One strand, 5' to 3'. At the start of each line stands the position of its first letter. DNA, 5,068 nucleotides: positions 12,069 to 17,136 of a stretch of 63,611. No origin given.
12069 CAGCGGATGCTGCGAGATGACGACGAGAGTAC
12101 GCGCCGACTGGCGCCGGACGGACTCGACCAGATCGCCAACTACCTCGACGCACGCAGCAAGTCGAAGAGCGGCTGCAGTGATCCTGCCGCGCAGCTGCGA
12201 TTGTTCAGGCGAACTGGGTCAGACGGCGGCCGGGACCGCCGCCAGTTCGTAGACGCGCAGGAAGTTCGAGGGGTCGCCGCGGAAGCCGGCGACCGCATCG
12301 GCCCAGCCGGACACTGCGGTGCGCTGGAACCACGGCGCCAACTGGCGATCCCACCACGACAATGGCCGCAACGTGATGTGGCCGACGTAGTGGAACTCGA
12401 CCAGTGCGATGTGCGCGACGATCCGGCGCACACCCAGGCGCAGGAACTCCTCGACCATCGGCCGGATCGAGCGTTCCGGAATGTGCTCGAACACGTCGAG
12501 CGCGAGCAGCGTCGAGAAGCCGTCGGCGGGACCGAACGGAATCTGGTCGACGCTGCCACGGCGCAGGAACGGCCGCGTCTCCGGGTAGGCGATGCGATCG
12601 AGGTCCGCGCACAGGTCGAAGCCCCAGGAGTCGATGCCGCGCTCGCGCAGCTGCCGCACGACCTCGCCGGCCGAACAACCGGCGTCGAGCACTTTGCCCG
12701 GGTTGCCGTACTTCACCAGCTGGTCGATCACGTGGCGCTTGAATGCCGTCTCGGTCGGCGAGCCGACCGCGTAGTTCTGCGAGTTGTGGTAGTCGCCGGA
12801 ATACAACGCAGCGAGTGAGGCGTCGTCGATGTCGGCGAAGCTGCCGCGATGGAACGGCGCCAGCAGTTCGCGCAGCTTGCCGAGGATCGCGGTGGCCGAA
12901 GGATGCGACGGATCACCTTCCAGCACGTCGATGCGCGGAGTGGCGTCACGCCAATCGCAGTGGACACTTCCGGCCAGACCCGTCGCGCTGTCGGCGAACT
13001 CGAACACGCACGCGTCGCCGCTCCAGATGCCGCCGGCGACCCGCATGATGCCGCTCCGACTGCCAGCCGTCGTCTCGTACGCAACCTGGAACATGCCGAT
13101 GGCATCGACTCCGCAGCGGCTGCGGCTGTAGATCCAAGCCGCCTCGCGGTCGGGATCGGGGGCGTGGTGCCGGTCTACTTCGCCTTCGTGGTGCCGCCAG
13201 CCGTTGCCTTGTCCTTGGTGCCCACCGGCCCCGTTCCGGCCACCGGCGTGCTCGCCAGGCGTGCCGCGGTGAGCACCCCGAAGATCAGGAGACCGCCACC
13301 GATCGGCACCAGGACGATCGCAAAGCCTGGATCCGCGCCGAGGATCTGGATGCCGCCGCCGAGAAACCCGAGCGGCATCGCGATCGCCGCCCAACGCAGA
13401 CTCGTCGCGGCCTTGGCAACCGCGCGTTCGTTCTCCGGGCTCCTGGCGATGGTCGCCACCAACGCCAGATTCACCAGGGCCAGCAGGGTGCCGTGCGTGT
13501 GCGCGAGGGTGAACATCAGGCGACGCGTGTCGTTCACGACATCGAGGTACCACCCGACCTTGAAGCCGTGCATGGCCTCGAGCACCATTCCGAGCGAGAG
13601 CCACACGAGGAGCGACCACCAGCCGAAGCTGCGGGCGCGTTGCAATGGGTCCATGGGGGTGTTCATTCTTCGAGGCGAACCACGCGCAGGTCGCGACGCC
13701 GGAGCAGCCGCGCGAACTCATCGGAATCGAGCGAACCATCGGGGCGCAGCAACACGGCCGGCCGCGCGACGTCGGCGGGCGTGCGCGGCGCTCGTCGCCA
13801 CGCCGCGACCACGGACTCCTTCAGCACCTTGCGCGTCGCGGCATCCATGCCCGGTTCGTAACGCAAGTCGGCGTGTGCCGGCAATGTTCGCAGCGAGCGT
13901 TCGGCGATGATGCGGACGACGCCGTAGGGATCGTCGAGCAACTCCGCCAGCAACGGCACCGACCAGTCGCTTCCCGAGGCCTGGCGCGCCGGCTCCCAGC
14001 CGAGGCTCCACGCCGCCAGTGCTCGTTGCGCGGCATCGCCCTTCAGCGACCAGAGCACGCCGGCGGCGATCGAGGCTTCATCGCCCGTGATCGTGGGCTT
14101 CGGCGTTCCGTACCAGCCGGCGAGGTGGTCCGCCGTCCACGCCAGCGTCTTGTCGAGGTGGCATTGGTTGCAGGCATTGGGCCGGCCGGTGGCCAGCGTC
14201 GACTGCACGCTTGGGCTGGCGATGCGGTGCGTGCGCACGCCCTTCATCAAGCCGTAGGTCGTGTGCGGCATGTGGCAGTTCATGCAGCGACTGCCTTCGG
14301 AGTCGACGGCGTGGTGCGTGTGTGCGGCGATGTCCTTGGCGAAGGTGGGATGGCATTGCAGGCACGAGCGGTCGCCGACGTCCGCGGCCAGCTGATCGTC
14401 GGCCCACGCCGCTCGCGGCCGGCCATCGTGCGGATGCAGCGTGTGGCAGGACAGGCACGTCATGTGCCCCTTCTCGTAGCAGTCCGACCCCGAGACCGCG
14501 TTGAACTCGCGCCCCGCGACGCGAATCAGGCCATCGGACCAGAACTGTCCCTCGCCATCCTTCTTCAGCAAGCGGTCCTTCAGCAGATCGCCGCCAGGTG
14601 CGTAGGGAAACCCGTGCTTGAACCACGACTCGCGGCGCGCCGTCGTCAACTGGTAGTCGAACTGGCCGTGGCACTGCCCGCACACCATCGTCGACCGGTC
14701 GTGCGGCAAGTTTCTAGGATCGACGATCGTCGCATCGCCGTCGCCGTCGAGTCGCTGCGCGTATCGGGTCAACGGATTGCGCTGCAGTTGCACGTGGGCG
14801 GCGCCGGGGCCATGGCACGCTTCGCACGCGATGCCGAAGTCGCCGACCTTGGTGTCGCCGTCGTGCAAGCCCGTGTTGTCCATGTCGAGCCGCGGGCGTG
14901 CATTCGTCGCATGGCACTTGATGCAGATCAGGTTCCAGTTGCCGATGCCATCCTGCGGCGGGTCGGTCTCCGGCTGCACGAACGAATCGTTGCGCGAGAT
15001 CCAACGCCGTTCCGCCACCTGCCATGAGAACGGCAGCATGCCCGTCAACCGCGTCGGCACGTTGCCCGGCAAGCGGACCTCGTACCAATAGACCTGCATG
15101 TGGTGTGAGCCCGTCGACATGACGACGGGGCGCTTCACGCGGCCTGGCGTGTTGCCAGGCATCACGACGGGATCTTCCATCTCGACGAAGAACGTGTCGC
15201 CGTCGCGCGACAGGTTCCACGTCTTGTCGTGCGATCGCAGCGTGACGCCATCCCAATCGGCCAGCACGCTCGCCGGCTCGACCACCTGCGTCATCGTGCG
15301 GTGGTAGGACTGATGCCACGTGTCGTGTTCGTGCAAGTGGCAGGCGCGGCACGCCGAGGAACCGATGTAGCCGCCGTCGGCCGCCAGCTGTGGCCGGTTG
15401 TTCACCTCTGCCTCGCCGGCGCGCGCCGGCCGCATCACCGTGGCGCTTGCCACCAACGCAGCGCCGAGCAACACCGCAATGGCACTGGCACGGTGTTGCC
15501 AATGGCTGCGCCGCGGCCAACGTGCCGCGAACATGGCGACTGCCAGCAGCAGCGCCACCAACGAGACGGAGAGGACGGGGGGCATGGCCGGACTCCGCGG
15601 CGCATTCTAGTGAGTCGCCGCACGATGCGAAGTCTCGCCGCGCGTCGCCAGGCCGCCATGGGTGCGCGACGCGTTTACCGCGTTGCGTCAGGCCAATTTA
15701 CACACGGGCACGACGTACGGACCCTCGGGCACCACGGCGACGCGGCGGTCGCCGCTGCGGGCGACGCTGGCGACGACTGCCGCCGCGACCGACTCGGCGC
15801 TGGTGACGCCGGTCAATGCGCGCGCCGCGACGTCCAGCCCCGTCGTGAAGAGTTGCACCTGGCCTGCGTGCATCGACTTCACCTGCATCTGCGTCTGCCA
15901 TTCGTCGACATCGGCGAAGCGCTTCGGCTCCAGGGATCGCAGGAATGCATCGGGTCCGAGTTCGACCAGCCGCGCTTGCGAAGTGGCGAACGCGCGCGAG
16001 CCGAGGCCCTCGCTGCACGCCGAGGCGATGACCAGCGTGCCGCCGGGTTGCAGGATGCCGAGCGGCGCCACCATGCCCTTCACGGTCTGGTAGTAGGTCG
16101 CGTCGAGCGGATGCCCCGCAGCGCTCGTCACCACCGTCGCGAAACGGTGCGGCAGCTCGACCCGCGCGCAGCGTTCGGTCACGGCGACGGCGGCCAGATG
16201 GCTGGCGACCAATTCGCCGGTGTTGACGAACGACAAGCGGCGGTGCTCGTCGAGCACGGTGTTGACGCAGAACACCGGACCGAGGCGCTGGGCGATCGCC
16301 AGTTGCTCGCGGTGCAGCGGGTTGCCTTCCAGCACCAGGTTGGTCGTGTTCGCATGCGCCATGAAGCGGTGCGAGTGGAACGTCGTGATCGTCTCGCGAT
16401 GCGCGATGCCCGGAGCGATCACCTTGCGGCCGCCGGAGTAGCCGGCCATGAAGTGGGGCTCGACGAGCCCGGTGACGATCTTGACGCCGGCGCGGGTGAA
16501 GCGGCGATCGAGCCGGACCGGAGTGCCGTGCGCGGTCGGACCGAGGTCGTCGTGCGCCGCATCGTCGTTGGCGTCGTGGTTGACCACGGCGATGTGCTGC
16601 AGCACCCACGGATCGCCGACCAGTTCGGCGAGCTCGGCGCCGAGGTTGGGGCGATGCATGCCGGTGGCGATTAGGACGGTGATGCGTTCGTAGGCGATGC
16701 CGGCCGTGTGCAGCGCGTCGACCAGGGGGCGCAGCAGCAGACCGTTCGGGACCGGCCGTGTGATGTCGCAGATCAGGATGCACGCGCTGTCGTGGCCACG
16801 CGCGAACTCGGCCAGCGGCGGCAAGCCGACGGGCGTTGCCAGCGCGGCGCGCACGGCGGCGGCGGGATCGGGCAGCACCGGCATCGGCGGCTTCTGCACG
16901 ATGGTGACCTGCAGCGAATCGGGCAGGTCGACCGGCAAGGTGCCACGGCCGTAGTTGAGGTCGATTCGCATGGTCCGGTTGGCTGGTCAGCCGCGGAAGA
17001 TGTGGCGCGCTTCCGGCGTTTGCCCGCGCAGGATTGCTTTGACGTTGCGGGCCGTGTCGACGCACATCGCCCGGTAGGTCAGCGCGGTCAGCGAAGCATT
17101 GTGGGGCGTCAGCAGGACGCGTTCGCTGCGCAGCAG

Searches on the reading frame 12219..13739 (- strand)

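Call 49: search_protein_families(library=pfam, proteins=[window:12219-13739:-], max_evalue=0.01)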
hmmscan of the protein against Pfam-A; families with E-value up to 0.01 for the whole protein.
window:12219-13739:- (506 aa): 4 families
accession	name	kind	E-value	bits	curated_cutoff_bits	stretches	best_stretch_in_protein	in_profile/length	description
PF13489.12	Methyltransf_23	-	3e-07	30.8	27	1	338-421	13-95/164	Methyltransferase domain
PF13649.12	Methyltransf_25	-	5.6e-05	24.2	27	1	350-435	1-92/97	Methyltransferase domain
PF08241.18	Methyltransf_11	-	0.00026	22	21.2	1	351-423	1-76/95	Methyltransferase domain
PF07021.18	MetW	-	0.0079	16.3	21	0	337-378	6-46/193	Methionine biosynthesis protein MetW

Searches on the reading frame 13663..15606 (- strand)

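Call 14: search_protein_families(library=pfam, proteins=[window:13663-15606:-], max_evalue=0.001)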
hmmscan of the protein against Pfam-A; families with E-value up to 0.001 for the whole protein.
window:13663-15606:- (647 aa): 3 families
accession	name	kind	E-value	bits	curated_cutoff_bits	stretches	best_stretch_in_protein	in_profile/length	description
PF02335.20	Cytochrom_C552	-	8.4e-10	38.6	24.1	1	219-336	81-195/438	Cytochrome c552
PF14522.11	Cytochrome_C7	-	1.4e-05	25.3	24.8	1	411-483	12-66/67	Cytochrome c7 and related cytochrome c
PF13435.11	Cytochrome_C554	-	0.00015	23.1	20.8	0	226-266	49-84/84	Cytochrome c554 and c-prime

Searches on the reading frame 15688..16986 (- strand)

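Call 14: search_protein_families(library=pfam, proteins=[window:15688-16986:-], max_evalue=0.001)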
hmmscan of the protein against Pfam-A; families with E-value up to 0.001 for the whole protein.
window:15688-16986:- (432 aa): 2 families
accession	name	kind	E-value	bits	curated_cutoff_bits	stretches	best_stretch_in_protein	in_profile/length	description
PF09861.14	Lar_N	-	6.7e-54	182.6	23.3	1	12-213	1-200/204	Lactate racemase N-terminal domain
PF21113.2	LarA_C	-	1.5e-14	54.7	25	1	284-425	8-150/152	Lactate racemase C-terminal domain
